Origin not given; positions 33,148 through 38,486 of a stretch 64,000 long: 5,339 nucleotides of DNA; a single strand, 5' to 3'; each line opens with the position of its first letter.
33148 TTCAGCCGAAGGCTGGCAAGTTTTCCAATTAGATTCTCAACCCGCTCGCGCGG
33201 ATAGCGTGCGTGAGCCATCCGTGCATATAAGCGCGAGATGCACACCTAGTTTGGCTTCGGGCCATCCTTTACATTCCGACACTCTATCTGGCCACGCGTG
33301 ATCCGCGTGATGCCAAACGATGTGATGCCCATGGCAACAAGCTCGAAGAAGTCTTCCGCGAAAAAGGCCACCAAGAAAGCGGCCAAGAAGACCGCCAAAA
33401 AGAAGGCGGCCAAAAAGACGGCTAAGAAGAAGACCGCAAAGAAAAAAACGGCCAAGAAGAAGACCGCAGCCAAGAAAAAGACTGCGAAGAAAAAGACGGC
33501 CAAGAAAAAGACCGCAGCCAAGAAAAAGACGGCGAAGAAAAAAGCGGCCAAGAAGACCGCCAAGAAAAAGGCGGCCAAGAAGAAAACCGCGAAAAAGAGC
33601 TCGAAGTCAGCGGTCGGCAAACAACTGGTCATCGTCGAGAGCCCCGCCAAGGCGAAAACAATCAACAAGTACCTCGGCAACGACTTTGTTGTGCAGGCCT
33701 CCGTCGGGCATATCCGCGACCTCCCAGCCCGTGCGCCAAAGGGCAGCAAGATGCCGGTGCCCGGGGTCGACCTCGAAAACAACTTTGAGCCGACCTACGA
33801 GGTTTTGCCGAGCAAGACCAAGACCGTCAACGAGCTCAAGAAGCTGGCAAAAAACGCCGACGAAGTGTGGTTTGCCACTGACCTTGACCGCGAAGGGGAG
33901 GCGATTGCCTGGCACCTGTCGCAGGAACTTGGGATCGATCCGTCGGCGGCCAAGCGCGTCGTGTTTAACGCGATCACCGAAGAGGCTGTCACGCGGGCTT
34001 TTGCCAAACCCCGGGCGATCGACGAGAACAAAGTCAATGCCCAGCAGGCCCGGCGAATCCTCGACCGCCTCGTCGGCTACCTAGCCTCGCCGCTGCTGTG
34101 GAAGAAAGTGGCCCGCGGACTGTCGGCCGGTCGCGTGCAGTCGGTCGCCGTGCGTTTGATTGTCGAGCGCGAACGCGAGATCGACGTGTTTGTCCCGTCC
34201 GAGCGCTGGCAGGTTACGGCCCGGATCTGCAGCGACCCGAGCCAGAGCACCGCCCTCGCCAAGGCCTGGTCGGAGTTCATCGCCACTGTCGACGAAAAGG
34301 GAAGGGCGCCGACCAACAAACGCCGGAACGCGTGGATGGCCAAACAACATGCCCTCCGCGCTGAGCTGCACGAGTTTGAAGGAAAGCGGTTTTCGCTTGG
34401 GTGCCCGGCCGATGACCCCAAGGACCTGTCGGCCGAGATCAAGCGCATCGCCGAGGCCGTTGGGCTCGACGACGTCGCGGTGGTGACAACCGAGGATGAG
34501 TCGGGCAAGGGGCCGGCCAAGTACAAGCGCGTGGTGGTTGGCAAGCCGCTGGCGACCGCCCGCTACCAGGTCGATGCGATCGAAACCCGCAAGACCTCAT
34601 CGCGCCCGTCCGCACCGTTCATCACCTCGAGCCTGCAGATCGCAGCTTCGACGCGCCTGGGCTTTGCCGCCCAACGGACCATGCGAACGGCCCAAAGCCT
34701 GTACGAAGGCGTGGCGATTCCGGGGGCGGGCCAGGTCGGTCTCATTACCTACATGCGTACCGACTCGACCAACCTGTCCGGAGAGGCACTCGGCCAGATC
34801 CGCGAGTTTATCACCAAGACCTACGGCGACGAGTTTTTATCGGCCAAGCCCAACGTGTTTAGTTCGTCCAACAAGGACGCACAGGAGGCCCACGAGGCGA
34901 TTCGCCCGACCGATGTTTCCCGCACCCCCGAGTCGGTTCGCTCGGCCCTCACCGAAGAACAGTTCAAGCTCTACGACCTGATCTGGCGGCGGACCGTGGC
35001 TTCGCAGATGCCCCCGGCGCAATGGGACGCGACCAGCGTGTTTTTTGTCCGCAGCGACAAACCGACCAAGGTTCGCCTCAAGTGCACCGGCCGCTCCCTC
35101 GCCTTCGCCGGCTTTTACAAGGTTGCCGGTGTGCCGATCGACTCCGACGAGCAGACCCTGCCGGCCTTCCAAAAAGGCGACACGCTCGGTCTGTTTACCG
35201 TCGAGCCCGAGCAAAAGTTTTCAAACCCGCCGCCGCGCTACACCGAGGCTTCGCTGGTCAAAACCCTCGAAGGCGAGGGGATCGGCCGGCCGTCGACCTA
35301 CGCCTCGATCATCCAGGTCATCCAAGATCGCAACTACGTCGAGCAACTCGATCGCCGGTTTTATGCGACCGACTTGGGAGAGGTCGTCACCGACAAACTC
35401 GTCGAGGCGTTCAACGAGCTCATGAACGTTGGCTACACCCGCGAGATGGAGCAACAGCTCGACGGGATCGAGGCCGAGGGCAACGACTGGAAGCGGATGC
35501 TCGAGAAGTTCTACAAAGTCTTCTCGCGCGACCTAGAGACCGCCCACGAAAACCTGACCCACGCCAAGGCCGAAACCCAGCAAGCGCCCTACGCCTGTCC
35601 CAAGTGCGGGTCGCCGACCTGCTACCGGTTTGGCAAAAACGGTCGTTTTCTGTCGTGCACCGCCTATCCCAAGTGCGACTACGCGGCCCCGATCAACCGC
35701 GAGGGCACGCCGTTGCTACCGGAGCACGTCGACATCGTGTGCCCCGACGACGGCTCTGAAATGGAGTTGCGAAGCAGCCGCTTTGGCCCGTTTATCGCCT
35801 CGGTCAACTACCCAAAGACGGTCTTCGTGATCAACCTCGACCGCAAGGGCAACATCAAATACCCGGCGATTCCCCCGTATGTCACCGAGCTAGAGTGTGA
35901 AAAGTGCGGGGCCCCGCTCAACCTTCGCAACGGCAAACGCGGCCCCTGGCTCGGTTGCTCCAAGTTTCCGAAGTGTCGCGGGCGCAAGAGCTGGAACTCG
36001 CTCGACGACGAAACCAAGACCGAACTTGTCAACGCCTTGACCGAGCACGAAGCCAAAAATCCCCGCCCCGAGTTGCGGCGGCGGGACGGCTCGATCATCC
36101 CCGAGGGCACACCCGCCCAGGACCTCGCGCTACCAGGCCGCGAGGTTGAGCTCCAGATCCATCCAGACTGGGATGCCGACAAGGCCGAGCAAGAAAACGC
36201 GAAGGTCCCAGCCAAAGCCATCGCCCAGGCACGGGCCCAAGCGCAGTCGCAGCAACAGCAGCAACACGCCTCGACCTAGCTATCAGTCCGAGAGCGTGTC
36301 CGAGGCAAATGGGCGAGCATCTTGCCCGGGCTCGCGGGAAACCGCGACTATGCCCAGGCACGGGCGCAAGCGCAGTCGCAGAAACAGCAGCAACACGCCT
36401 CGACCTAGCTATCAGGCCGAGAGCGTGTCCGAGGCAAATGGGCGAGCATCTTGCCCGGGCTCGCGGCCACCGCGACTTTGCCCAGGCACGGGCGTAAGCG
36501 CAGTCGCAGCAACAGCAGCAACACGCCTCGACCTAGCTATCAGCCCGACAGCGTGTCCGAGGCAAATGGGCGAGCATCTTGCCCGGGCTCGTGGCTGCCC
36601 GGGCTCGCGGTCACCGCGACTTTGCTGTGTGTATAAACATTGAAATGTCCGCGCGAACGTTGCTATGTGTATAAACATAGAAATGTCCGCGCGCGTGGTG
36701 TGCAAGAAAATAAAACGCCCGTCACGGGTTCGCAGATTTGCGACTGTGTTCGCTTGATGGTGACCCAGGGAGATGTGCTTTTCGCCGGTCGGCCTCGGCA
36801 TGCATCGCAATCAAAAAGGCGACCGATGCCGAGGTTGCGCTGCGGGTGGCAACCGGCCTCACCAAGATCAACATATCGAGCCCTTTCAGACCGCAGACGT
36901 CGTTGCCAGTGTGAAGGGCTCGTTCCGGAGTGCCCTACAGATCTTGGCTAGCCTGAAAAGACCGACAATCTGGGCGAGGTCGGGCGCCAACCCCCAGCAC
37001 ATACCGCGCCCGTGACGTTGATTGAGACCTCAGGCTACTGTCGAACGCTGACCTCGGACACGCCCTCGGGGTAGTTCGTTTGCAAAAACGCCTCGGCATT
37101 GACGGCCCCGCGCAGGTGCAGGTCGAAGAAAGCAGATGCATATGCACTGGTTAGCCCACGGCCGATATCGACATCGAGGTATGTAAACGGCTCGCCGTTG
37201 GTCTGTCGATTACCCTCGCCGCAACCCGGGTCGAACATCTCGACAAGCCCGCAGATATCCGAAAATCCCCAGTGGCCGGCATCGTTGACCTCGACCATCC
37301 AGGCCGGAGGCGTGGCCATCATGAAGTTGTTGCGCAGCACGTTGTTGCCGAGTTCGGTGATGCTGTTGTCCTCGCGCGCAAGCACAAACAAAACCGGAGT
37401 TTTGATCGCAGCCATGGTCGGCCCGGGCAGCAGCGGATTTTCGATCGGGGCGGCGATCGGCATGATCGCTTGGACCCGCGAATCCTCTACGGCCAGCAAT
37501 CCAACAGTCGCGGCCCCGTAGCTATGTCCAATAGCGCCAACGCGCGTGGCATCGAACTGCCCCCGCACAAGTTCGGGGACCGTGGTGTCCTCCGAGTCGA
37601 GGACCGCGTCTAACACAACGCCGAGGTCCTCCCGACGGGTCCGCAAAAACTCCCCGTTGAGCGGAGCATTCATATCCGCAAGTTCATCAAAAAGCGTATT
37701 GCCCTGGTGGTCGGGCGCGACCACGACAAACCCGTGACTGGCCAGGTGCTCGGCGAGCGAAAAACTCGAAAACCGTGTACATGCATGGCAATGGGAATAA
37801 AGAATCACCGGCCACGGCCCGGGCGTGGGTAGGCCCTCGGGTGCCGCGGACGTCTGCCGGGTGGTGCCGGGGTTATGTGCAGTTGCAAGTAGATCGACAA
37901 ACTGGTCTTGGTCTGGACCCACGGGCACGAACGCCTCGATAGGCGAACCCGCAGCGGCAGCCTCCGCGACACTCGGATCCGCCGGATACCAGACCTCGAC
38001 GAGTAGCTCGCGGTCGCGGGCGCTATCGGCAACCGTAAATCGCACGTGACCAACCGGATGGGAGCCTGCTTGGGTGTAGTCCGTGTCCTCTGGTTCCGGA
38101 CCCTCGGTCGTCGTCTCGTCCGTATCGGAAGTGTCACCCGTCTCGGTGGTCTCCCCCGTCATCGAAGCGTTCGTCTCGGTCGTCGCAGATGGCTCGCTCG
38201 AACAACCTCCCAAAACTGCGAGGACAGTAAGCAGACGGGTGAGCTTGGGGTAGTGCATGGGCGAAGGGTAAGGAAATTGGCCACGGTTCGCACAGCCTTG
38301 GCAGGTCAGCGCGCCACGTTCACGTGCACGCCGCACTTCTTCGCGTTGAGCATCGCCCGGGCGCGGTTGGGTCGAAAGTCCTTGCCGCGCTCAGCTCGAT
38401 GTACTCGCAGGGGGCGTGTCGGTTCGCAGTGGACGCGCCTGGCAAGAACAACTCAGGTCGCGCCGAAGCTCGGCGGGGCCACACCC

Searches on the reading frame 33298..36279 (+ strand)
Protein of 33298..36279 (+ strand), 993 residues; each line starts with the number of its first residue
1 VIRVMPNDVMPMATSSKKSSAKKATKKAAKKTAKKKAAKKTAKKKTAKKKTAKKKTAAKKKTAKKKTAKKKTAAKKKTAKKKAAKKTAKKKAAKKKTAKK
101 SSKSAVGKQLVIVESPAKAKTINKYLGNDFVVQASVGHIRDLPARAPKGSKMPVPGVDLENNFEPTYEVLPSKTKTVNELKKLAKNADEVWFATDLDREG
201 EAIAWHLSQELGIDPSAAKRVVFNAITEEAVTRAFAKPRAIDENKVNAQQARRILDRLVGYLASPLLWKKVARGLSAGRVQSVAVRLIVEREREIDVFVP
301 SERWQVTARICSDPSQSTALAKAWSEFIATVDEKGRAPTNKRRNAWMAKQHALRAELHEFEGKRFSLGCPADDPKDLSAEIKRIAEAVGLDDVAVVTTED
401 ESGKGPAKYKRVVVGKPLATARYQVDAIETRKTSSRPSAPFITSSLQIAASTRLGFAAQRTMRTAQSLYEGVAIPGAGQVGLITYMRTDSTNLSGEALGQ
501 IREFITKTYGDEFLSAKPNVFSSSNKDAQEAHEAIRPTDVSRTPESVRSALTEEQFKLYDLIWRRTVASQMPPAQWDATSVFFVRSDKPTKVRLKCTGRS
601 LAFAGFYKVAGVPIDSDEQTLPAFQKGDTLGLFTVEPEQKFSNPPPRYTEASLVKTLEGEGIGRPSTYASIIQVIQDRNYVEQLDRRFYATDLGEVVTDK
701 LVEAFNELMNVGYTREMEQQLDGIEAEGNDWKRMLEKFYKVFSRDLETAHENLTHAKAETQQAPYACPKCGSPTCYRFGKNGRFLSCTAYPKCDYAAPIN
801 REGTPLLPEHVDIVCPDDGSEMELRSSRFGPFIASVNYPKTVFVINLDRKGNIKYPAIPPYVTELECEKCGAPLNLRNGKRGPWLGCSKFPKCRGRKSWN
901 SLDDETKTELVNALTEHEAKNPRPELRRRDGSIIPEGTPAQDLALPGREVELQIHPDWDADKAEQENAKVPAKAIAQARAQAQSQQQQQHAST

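Call 6: search_protein_families(library=pfam, proteins=[window:33298-36279:+], max_evalue=0.01)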
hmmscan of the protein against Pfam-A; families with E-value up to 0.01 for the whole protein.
window:33298-36279:+ (993 aa): 5 families
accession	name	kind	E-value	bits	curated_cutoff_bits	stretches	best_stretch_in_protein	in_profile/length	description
PF01131.25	Topoisom_bac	-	2.4e-110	369.8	35.1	2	421-735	106-410/411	DNA topoisomerase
PF01396.24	Zn_ribbon_Top1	-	3.2e-27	94.5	32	3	767-801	4-38/39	Topoisomerase DNA binding C4 zinc finger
PF01751.28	Toprim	-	4.2e-21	75.4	23.1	1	109-226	1-96/96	Toprim domain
PF07382.16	HC2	-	5e-05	23.9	40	1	12-122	1-116/194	Histone H1-like nucleoprotein HC2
PF13662.12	Toprim_4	-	0.0037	17.9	25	0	163-213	20-79/85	Toprim domain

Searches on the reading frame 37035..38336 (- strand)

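Call 6: search_protein_families(library=pfam, proteins=[window:37035-38336:-], max_evalue=0.01)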
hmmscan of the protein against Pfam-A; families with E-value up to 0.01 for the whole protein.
window:37035-38336:- (433 aa): 8 families
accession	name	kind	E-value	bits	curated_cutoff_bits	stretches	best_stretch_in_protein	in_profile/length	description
PF03403.19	PAF-AH_p_II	-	1.9e-11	43.6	20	1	90-213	13-138/372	Platelet-activating factor acetylhydrolase, isoform II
PF01738.24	DLH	-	4.3e-08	33.4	21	1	172-355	10-186/217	Dienelactone hydrolase family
PF12740.14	PETase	-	6.7e-07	29.4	28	1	194-356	73-212/263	PET hydrolase-like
PF07224.18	Chlorophyllase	-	7.5e-07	28.7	26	1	172-285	39-137/301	Chlorophyllase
PF00561.26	Abhydrolase_1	-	0.00015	21.9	25.8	0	191-301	16-106/245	alpha/beta hydrolase fold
PF02129.25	Peptidase_S15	-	0.0007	19.8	23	1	170-297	14-129/262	X-Pro dipeptidyl-peptidase (S15 family)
PF12146.15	Hydrolase_4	-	0.0022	17.8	27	1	188-299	19-112/239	Serine aminopeptidase, S33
PF00326.27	Peptidase_S9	-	0.0082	16.1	22.6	0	258-287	58-87/213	Prolyl oligopeptidase family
